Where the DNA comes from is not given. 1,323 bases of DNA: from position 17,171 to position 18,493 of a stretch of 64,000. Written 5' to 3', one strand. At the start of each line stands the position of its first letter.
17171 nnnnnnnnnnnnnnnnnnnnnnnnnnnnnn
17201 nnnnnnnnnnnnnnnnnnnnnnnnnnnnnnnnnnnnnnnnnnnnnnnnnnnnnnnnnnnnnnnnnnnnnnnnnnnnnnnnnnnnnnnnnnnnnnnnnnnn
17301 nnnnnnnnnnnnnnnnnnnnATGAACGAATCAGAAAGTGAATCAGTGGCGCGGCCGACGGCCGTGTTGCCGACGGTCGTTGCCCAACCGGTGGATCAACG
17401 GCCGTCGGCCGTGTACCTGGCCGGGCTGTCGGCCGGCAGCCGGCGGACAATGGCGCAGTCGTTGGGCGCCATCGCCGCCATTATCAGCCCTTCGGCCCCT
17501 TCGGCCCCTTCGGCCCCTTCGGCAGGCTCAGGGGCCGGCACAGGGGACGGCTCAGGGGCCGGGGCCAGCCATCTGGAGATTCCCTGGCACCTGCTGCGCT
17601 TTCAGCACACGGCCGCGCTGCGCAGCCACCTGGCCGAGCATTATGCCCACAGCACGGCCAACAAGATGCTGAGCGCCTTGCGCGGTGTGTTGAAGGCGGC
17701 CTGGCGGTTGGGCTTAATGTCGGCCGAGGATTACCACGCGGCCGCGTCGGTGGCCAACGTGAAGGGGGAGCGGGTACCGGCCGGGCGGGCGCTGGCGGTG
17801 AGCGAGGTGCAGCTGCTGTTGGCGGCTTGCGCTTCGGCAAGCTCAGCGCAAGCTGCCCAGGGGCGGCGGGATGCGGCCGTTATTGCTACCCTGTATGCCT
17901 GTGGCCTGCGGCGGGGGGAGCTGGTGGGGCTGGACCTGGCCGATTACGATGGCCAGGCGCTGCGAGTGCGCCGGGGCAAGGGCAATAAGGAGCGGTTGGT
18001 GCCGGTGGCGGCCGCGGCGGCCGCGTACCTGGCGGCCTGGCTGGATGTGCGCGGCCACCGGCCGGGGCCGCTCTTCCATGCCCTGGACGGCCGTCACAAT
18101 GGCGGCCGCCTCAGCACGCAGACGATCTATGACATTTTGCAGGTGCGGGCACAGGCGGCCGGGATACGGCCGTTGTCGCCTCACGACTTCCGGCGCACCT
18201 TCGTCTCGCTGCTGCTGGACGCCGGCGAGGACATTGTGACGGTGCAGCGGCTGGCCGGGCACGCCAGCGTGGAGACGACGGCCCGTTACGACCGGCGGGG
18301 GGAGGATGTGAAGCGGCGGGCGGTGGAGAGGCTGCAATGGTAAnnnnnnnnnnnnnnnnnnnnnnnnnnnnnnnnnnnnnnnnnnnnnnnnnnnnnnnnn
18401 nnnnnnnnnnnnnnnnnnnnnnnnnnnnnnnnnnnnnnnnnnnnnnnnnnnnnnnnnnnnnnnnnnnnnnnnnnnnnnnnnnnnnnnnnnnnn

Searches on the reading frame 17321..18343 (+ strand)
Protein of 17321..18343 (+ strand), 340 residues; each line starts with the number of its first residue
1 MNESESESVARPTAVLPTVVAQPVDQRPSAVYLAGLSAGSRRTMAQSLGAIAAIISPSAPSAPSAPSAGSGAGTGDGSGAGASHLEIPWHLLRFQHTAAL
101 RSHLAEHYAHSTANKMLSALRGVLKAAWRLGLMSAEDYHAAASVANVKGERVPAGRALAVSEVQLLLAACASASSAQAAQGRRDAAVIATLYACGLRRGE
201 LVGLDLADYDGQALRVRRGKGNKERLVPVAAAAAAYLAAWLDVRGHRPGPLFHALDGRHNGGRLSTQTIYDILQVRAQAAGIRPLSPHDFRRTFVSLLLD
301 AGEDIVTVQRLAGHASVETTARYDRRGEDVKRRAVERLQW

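Call 10: search_protein_families(library=pfam, proteins=[window:17321-18343:+], max_evalue=0.01)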
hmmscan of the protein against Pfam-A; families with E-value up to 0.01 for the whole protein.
window:17321-18343:+ (340 aa): 1 family
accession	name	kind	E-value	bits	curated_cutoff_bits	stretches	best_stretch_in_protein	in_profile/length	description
PF00589.27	Phage_integrase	-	2e-29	103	27.1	1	158-324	3-166/172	Phage integrase family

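Call 12: search_protein_families(library=phrogs, proteins=[window:17321-18343:+], max_evalue=0.01)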
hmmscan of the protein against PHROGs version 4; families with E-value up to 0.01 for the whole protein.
window:17321-18343:+ (340 aa): 4 families
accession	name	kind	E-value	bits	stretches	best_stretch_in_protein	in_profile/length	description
phrog_1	-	integration and excision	2.8e-43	150.1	1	100-338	215-447/611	integrase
phrog_216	-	integration and excision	3.8e-32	112.6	1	147-340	45-238/301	integrase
phrog_7269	-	integration and excision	4.8e-05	24.2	1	266-325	10-68/89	integrase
phrog_7685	-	integration and excision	0.00014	22.5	1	280-322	176-218/240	integrase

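Call 19: find_related_loci(query=window:17321-18343:+, collection=viral_contigs, flank=6000)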
Query window:17321-18343:+ (340 aa) in viral_contigs; peptide patterns used: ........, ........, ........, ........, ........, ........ (x = any residue, [..] = any of these).
32 stretches matched a pattern, but none encodes a relative of the query by tblastn (E <= 1e-3).

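Call 20: find_homologous_proteins(query=window:17321-18343:+, max_evalue=1e-10)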
Query window:17321-18343:+ (340 aa): 3631 proteins with E <= 1e-10 among 8000 candidates; the best 120 are listed.
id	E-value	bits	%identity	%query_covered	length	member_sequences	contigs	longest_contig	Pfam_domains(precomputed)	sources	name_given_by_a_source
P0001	1.9e-157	541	79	97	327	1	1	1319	PF00589.28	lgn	-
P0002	7.1e-133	461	67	100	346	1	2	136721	PF00589.28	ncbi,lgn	-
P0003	2.0e-124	433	72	93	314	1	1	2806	PF00589.28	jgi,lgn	jgi:site-specific recombinase XerD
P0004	2.0e-101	357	59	93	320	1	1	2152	PF00589.28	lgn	-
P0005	4.7e-101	356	59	95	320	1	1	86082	PF00589.28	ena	-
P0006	5.6e-100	353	58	94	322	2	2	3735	PF00589.28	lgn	-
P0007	1.1e-99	352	58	95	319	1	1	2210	PF00589.28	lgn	-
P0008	1.3e-99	351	58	96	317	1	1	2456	PF00589.28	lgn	-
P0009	1.5e-99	351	57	100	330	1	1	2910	PF00589.28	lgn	-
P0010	3.1e-99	350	57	99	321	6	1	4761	PF00589.28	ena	-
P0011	4.4e-99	350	60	93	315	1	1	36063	PF00589.28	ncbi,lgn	-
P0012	2.4e-98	347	57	93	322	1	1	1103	PF00589.28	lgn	-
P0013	5.7e-98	346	57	97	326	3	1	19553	PF00589.28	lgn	-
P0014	8.9e-98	345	58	96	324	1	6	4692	PF00589.28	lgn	-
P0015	2.4e-97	344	58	93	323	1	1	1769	PF00589.28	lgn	-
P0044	4.2e-94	333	78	61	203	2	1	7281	PF00589.28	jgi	jgi:site-specific recombinase XerD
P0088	4.3e-91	323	65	74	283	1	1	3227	PF00589.28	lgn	-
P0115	1.1e-89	319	65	76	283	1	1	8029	PF00589.28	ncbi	-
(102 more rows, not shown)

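Call 21: find_encoding_contigs(protein=P0002, flank=10000, max_places=3)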
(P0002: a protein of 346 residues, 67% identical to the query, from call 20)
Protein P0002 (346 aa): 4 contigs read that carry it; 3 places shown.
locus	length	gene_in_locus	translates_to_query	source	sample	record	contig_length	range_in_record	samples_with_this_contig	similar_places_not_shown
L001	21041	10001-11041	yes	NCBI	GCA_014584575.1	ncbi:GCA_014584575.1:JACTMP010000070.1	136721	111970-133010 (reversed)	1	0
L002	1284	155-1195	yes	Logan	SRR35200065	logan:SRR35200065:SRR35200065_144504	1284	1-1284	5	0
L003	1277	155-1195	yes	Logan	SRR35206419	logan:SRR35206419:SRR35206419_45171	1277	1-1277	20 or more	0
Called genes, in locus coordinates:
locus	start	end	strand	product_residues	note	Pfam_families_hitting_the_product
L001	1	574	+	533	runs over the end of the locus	PF00919:UPF0004, PF04055:Radical_SAM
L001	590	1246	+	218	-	PF01135:PCMT, PF00398:RrnaAD (weak), PF13649:Methyltransf_25 (weak)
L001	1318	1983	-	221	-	-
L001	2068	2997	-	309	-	PF00294:PfkB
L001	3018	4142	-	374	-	-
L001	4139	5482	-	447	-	PF01145:Band_7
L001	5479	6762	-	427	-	PF01145:Band_7 (weak)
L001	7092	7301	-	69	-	PF12728:HTH_17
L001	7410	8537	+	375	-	PF13588:HSDR_N_2, PF04313:HSDR_N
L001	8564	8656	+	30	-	-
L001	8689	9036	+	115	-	-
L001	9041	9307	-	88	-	-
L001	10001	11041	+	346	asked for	PF00589:Phage_integrase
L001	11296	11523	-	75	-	PF07927:HicA_toxin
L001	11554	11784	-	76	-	PF15919:HicB_lk_antitox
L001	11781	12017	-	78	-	-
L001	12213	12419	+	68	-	-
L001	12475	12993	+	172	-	-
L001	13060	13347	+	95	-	-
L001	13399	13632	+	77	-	-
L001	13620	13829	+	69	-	-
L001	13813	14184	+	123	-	-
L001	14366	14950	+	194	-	PF03592:Terminase_2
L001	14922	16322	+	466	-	PF04466:Terminase_3, PF03237:Terminase_6N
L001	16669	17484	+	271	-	PF01555:N6_N4_Mtase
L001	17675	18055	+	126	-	-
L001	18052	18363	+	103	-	-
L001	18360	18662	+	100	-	-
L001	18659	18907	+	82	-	-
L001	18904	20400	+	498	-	-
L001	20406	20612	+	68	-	-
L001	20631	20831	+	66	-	-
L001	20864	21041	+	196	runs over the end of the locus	-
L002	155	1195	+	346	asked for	PF00589:Phage_integrase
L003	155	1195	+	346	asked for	PF00589:Phage_integrase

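Call 22: find_encoding_contigs(protein=P0003, flank=5000, max_places=3)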
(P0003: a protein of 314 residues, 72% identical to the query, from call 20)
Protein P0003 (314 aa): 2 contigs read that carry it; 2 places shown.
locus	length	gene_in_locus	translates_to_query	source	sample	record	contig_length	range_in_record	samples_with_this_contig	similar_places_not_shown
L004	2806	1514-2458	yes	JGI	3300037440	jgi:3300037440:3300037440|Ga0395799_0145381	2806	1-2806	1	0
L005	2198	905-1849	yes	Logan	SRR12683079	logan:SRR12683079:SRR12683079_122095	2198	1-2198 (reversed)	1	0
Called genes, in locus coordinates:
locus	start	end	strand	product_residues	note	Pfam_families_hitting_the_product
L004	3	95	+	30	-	?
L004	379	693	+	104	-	-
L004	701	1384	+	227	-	-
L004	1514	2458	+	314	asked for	PF00589:Phage_integrase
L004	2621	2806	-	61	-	?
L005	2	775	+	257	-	?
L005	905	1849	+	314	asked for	PF00589:Phage_integrase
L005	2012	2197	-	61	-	?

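Call 23: search_protein_families(library=ncbifam, proteins=[window:17321-18343:+], max_evalue=0.001)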
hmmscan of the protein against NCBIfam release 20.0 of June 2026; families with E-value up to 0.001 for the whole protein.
window:17321-18343:+ (340 aa): 10 families
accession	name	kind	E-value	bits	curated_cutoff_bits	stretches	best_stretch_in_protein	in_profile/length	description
TIGR02224.1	recomb_XerC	equivalog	6.4e-40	137.4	335.15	1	100-323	53-274/295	tyrosine recombinase XerC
NF001399.0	PRK00283.1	subfamily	2.1e-37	129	279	1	101-323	61-280/300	tyrosine recombinase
TIGR02225.1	recomb_XerD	equivalog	2.1e-35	122.5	329.6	1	100-323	50-271/290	site-specific tyrosine recombinase XerD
NF040815.2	recomb_XerA_Arch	equivalog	1.1e-30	107.2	220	1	143-325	83-253/263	site-specific tyrosine recombinase/integron integrase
NF002331.0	PRK01287.1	subfamily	1.3e-23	83.6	371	1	101-325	88-311/365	site-specific tyrosine recombinase XerC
NF003462.0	PRK05084.1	equivalog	2.6e-21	75.8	267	1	179-338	192-356/360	tyrosine recombinase XerS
TIGR02249.1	integrase_gron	subfamily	1e-15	58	265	2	264-323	237-297/315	integron integrase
NF011946.0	PRK15417.1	equivalog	1.3e-09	37.7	435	1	267-325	255-314/337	integron integrase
NF007371.0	PRK09871.1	subfamily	7e-09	35.5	222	1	156-324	5-172/198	tyrosine-type DNA invertase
NF007370.0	PRK09870.1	subfamily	2.8e-05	23.8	221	1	158-323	13-176/200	tyrosine-type DNA invertase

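Call 29: find_related_loci(query=A1, collection=genome_contigs, flank=6000)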
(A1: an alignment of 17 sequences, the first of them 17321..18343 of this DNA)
Query A1 (340 aa) in genome_contigs; peptide patterns used: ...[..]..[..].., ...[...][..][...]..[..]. (x = any residue, [..] = any of these).
599 stretches matched a pattern (row limit reached: there are more); 498 encode a relative of the query (tblastn E <= 1e-3); the best 80 are kept; 80 distinct loci.
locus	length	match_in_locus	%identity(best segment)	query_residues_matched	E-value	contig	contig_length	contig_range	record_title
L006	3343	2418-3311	56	15-339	2e-111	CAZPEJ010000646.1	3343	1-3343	MAG TPA_asm: uncultured Ardenticatenaceae bacterium isolate SRP173033_co1_124 genome assembly, contig: NODE_88262_length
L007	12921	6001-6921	57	8-338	6e-107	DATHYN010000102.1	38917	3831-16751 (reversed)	MAG TPA_asm: Anaerolineae bacterium isolate SMAG_U16212 k141_22937, whole genome shotgun sequence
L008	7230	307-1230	55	1-338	3e-106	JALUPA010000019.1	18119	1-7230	MAG: Ardenticatenaceae bacterium isolate S146_maxbin2_scaf2bin.202 S146_NODE_1074_length_18119_cov_3.988828, whole genom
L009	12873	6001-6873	56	24-339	1e-104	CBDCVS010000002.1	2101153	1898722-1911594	MAG: Candidatus Promineifilaceae bacterium isolate 0f3264e9-d07a-4064-bd01-bd2e928dc920 genome assembly, contig: contig_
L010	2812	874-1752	55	24-339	6e-102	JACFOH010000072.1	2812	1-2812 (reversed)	MAG: Promineifilum sp. isolate BROCD045 NODE_14213_length_2812_cov_7.985129, whole genome shotgun sequence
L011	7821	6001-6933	53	2-339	4e-99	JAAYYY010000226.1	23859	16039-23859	MAG: Chloroflexota bacterium isolate AS06rmzACSIP_272 153108_AS06, whole genome shotgun sequence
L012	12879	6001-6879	53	16-334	1e-97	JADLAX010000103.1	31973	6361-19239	MAG: Anaerolineae bacterium isolate SJ142 c_000001878649, whole genome shotgun sequence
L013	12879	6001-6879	53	16-334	6e-96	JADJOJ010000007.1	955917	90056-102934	MAG: Candidatus Leptofilum gracile isolate Fred_BAT3C.445 tig00351298-10-9536180, whole genome shotgun sequence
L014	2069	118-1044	53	3-338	1e-98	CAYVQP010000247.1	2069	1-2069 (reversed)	MAG TPA_asm: uncultured Ardenticatenaceae bacterium isolate SRP173033_co3_129 genome assembly, contig: NODE_107040_lengt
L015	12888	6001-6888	54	18-338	1e-93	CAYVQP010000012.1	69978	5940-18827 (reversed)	MAG TPA_asm: uncultured Ardenticatenaceae bacterium isolate SRP173033_co3_129 genome assembly, contig: NODE_303_length_6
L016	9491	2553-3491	49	6-338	9e-93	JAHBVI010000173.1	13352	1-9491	MAG: Anaerolineae bacterium isolate ACE_CHL11 CHL11_173, whole genome shotgun sequence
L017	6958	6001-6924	52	9-339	8e-93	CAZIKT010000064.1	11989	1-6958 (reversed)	MAG TPA_asm: uncultured Ardenticatenaceae bacterium isolate SRP329715_co1_364 genome assembly, contig: NODE_8111_length_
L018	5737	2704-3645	52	5-339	3e-92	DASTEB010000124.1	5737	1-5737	MAG TPA_asm: Chloroflexia bacterium isolate SMAG_U836 k141_93832, whole genome shotgun sequence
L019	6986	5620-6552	51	3-334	6e-92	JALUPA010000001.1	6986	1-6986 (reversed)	MAG: Ardenticatenaceae bacterium isolate S146_maxbin2_scaf2bin.202 S146_NODE_10008_length_6986_cov_4.101181, whole genom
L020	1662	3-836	55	36-339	1e-95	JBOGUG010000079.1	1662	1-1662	MAG: Candidatus Promineifilaceae bacterium isolate M3-S_concoct.bin.207 k127_1874507, whole genome shotgun sequence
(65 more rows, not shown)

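Call 34: find_encoding_contigs(protein=P0044, flank=8000, max_places=3)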
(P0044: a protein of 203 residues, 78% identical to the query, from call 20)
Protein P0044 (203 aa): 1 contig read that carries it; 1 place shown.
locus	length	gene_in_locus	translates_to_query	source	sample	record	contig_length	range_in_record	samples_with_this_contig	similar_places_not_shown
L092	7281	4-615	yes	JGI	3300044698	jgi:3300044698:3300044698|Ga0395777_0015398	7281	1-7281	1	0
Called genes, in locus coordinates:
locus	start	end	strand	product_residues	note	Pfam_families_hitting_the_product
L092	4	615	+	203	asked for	PF00589:Phage_integrase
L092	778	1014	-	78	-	-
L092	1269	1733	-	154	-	-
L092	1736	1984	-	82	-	-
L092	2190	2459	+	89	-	-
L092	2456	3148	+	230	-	-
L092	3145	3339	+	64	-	-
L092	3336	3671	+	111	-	-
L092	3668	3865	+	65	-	-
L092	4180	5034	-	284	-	PF02899:Phage_int_SAM_1, PF13495:Phage_int_SAM_4 (weak), PF00589:Phage_integrase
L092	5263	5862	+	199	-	PF03592:Terminase_2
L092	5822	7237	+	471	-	PF03237:Terminase_6N (weak), PF04466:Terminase_3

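Call 35: find_encoding_contigs(protein=P0115, flank=8000, max_places=3)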
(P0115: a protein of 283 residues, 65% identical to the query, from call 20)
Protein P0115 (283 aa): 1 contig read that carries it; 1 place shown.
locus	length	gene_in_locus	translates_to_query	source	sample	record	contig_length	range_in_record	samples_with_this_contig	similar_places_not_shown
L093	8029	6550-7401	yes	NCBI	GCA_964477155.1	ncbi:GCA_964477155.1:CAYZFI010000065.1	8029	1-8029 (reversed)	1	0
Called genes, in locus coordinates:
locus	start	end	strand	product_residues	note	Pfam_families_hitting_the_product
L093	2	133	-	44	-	?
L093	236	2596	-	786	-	-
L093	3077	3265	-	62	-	-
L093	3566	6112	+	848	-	-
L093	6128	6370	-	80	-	-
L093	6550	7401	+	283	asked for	PF00589:Phage_integrase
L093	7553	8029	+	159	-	?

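Call 36: find_encoding_contigs(protein=P0088, flank=8000, max_places=3)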
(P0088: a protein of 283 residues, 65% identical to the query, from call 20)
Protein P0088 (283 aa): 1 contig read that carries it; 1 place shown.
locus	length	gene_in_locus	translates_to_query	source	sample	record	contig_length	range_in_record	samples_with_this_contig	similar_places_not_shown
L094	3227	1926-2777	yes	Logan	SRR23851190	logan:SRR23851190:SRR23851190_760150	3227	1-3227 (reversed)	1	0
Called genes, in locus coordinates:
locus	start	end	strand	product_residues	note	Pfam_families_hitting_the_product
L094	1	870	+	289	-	?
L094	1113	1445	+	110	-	-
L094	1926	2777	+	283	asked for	PF00589:Phage_integrase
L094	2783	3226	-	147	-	?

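Call 53: find_encoding_contigs(protein=P0001, flank=5000, max_places=5)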
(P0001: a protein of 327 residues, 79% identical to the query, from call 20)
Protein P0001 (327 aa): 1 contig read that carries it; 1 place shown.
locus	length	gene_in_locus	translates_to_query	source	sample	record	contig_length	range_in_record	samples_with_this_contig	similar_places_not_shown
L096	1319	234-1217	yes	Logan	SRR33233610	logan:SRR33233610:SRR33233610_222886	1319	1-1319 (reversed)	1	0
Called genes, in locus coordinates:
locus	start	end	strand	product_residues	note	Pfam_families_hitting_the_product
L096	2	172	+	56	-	?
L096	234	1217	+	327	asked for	PF00589:Phage_integrase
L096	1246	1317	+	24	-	?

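Call 55: search_dna_similar(query=window:17321-18343:+, collection=plasmids, mode=protein, max_rows=25, max_evalue=1e-20)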
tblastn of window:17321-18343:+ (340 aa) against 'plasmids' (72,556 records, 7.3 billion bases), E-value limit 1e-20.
Records with a match: 1893; places in all: 1904; records where one place covers at least 80% of the query: 71.
Best place of each record, by identity: <60% 1893.
By first word of the organism name: Klebsiella 382; Salmonella 379; Escherichia 296; Enterobacter 267; Citrobacter 115; Providencia 69; Vibrio 59; Proteus 42; Cronobacter 34; Aeromonas 27; and 62 more.
By predicted mobility (MOB-suite, as given by PLSDB): conjugative 1459; non-mobilizable 276; mobilizable 158.
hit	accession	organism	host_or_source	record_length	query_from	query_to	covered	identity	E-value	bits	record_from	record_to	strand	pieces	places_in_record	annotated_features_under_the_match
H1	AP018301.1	Fischerella sp. NIES-4106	-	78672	1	338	99%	44.4%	6e-61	217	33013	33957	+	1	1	phage integrase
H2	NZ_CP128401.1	Candidatus Chlorohelix allophototropha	Single colony of Candidatus Chlorohelix ...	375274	2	339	99%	44.4%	2e-68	239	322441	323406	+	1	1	tyrosine-type recombinase/integrase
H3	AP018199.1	Scytonema sp. HK-05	-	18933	1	338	99%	44.0%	2e-58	210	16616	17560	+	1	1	phage integrase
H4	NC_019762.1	Allocoleopsis franciscana PCC 7113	-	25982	1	338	99%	43.9%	4e-60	215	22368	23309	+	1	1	site-specific integrase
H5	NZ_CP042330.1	Euhalothece natronophila Z-M001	cell culture,soda lake Magadi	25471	23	339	93%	46.7%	9e-65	228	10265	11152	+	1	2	site-specific integrase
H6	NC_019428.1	Anabaena sp. 90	-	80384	4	338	99%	44.1%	4e-64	226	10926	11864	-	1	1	site-specific integrase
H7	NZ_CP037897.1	Thermaerobacter sp. FW80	whole genome,food sludge compost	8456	20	338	94%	45.9%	2e-54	198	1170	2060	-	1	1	tyrosine-type recombinase/integrase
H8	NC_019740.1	Allocoleopsis franciscana PCC 7113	-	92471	6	338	98%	44.0%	6e-60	214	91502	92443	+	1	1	tyrosine-type recombinase/integrase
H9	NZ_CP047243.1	Trichormus variabilis 0441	cell culture,thermal spring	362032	23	338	93%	46.1%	9e-61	217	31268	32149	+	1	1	site-specific integrase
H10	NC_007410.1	Trichormus variabilis ATCC 29413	-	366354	23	338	93%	46.1%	9e-61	217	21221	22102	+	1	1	site-specific integrase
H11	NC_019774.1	Anabaena cylindrica PCC 7122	water, most likely pond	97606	23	339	93%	45.7%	7e-61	217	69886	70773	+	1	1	tyrosine-type recombinase/integrase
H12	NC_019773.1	Anabaena cylindrica PCC 7122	water, most likely pond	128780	4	338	99%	43.2%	4e-60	215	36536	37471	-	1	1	tyrosine-type recombinase/integrase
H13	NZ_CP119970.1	Gloeocapsopsis dulcis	Dried cell culture,Desert, underside of ...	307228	23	339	93%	45.5%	2e-59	213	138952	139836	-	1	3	tyrosine-type recombinase/integrase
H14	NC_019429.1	Anabaena sp. 90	-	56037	1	336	99%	42.9%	2e-59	213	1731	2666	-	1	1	tyrosine-type recombinase/integrase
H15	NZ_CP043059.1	Dolichospermum sp. UHCC 0315A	DNA sample,Gulf of Finland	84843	1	336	99%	42.9%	1e-58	211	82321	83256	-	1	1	tyrosine-type recombinase/integrase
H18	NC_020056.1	Anabaena cylindrica PCC 7122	water, most likely pond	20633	23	339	93%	45.3%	6e-63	223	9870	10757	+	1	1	site-specific integrase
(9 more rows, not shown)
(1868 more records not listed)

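Call 56: search_dna_similar(query=window:17321-18343:+, collection=phages, mode=protein, max_rows=25, max_evalue=1e-15)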
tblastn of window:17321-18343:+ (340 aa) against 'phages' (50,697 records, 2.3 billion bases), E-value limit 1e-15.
Records with a match: 2; places in all: 2; records where one place covers at least 80% of the query: 0.
Best place of each record, by identity: <60% 2.
By first word of the organism name: Bacillus 2.
By host as written in the record: Bacillus thuringiensis BGSC 4AJ1 2.
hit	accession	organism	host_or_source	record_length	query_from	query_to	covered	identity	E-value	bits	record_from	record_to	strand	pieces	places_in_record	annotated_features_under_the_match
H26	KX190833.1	Bacillus phage vB_BtS_BMBtp14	Bacillus thuringiensis BGSC 4AJ1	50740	181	338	46%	37.4%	6e-16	85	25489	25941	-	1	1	integrase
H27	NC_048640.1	Bacillus phage vB_BtS_BMBtp14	Bacillus thuringiensis BGSC 4AJ1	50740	181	338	46%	37.4%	6e-16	85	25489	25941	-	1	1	tyrosine-type recombinase/integrase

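Call 57: get_annotated_region(hit=H7, flank=4000)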
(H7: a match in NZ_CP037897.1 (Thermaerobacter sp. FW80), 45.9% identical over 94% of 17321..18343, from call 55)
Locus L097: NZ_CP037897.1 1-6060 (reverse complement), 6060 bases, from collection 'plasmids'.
description: Thermaerobacter sp. FW80 plasmid unnamed2, complete sequence
organism: Thermaerobacter sp. FW80 (NCBI taxid 2546351)
taxonomy: Bacteria; Bacillota; Clostridia; Eubacteriales; Clostridiales Family XVII. Incertae Sedis; Thermaerobacter; Thermaerobacter sp. FW80
host: -; source: whole genome,food sludge compost; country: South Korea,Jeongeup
typing (MOB-suite, as given by PLSDB): non-mobilizable
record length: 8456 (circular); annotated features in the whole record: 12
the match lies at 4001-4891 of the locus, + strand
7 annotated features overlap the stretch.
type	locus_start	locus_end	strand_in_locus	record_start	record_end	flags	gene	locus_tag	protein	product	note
CDS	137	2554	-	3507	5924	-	-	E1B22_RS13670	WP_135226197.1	phage/plasmid primase, P4 family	GO:0006260 - DNA replication [Evidence IEA]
CDS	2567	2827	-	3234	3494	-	-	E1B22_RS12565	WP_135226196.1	helix-turn-helix domain-containing protein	-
CDS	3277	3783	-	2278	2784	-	-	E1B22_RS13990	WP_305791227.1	MerR family transcriptional regulator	GO:0006355 - regulation of DNA-templated transcription [Evidence IEA]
CDS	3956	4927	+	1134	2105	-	-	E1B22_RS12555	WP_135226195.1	tyrosine-type recombinase/integrase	GO:0015074 - DNA integration [Evidence IEA]; GO:0006310 - DNA recombination [Evidence IEA]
CDS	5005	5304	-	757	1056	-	-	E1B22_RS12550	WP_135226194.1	hypothetical protein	-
CDS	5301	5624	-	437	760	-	-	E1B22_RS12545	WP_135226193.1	hypothetical protein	-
CDS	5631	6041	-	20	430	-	-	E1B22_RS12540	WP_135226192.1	hypothetical protein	-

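Call 58: get_annotated_region(hit=H18, flank=4000)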
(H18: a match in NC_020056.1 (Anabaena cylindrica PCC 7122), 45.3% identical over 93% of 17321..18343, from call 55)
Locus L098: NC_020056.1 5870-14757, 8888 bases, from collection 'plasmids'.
description: Anabaena cylindrica PCC 7122 plasmid pANACY.05, complete sequence
organism: Anabaena cylindrica PCC 7122 (NCBI taxid 272123)
taxonomy: Bacteria; Cyanobacteriota; Cyanophyceae; Nostocales; Nostocaceae; Anabaena; Anabaena cylindrica; Anabaena cylindrica PCC 7122
host: -; source: water, most likely pond; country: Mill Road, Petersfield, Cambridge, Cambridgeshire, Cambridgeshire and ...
typing (MOB-suite, as given by PLSDB): non-mobilizable; replicon rep_cluster_555
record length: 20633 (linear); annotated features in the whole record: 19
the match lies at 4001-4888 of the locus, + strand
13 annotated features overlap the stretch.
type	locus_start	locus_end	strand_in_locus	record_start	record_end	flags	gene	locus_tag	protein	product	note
CDS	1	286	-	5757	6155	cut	-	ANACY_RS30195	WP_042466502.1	type II toxin-antitoxin system RelE/ParE family toxin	-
CDS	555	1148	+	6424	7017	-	-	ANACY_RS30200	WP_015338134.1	ParA family protein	-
CDS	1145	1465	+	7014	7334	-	-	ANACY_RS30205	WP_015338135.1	hypothetical protein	-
CDS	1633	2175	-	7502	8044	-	-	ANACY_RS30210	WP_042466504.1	hypothetical protein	-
CDS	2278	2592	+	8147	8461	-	-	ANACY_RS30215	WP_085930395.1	hypothetical protein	-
CDS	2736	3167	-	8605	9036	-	-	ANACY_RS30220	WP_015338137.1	hypothetical protein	-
CDS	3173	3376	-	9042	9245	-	-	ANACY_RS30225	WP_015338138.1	hypothetical protein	-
CDS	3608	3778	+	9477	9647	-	-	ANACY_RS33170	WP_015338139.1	hypothetical protein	-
CDS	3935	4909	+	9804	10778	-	-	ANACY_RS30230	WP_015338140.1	site-specific integrase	GO:0015074 - DNA integration [Evidence IEA]; GO:0006310 - DNA recombination [Evidence IEA]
CDS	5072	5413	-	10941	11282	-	-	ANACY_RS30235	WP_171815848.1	hypothetical protein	-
CDS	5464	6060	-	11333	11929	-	-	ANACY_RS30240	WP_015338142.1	DUF4276 family protein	-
CDS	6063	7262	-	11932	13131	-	-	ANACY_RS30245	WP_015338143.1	ATP-binding protein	-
CDS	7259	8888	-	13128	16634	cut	-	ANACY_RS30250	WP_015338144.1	DNA methyltransferase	-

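Call 71: search_protein_families(library=pfam, proteins=[L004:379-693:+, L004:701-1384:+, L001:8689-9036:+, L001:9041-9307:-, L001:11781-12017:-], max_evalue=0.05)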
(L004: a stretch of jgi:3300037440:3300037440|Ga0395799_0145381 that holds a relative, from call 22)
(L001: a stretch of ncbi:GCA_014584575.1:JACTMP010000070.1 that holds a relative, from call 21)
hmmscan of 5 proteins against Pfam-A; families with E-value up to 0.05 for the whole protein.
L004:379-693:+ (104 aa): 0 families

L004:701-1384:+ (227 aa): 0 families

L001:8689-9036:+ (115 aa): 0 families

L001:9041-9307:- (88 aa): 0 families

L001:11781-12017:- (78 aa): 0 families

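Call 105: search_solved_structures(query=window:17321-18343:+, max_evalue=1e-10)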
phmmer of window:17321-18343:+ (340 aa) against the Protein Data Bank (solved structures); distinct sequences matched with E-value up to 1e-10: 5.
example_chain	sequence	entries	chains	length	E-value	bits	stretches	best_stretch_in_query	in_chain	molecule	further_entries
1a0p_A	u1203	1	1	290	1.8e-19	73.3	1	99-325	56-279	SITE-SPECIFIC RECOMBINASE XERD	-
4a8e_A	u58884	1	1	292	2.2e-18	69.7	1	177-336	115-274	PROBABLE TYROSINE RECOMBINASE XERC-LIKE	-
5dcf_A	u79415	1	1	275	1.7e-17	66.8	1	182-326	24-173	Tyrosine recombinase XerD,DNA translocase FtsK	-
5hxy_A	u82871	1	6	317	1.9e-16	63.4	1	178-330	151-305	Tyrosine recombinase XerA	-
9i5v_14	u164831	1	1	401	5.8e-15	58.5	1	112-325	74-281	Ribosome-associated translation inhibitor RaiA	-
